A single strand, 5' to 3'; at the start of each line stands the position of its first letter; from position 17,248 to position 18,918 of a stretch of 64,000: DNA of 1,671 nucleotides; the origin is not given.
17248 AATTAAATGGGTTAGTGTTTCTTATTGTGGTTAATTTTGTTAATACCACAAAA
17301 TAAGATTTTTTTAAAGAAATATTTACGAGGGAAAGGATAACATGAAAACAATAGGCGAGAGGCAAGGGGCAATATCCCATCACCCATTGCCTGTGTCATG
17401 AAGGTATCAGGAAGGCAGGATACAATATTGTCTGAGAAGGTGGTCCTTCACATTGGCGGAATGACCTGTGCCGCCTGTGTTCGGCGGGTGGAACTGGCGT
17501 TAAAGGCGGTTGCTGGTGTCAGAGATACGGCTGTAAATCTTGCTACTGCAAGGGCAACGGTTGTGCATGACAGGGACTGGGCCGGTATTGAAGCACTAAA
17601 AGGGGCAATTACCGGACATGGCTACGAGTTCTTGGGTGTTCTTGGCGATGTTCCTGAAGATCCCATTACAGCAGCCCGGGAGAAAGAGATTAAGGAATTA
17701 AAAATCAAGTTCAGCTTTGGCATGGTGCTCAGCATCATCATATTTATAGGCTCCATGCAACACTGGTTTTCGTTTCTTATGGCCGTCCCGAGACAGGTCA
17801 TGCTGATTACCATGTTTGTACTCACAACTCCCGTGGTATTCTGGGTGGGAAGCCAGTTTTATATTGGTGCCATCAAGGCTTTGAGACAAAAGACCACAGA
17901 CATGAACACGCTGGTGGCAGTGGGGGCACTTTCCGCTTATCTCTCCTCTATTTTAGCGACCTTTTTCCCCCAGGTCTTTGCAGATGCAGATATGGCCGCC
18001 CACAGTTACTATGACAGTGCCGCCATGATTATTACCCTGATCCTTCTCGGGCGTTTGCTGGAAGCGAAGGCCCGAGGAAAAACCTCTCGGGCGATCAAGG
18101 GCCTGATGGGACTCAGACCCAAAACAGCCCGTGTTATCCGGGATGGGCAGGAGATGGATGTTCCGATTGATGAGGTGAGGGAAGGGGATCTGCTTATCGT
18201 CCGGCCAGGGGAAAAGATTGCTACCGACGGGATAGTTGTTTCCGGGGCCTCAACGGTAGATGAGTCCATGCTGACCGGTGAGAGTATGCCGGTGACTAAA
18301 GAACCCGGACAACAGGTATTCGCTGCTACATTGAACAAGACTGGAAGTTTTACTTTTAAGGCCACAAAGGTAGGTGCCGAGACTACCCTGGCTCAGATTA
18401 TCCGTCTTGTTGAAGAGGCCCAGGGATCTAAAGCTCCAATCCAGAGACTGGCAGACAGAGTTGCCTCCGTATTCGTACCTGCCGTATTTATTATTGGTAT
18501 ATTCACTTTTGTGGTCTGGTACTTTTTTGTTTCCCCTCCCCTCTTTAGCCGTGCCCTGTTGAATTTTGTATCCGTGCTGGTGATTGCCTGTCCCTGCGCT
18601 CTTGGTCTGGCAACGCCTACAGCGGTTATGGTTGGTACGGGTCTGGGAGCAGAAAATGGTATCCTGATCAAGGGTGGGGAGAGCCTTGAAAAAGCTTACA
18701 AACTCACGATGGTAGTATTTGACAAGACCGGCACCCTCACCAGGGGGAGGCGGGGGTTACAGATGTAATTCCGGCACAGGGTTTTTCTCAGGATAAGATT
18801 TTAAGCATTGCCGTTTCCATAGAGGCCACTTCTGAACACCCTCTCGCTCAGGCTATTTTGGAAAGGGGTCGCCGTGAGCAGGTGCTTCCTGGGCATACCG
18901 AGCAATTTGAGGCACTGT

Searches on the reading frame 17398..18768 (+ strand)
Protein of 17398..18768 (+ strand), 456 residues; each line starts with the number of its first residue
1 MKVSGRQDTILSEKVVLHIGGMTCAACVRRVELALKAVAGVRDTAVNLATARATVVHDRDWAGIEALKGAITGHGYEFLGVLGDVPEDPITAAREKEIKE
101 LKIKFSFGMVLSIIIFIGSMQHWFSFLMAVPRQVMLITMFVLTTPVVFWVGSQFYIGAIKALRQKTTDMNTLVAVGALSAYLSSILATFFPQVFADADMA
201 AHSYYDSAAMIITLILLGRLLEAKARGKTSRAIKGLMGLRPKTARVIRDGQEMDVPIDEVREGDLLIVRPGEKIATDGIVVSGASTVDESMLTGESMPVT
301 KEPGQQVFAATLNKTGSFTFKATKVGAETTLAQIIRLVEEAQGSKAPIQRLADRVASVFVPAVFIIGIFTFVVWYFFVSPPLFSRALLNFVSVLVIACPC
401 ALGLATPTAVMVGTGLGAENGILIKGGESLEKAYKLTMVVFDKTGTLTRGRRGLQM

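Call 29: search_protein_families(library=pfam, proteins=[window:17398-18768:+], max_evalue=0.00001)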
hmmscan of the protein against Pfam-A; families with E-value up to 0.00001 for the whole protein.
window:17398-18768:+ (456 aa): 2 families
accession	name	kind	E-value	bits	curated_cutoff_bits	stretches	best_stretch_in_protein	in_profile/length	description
PF00122.25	E1-E2_ATPase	-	2.1e-63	213.6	28.1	1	239-419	2-180/181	E1-E2 ATPase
PF00403.32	HMA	-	4.7e-14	53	24.8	1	16-77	1-62/62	Heavy-metal-associated domain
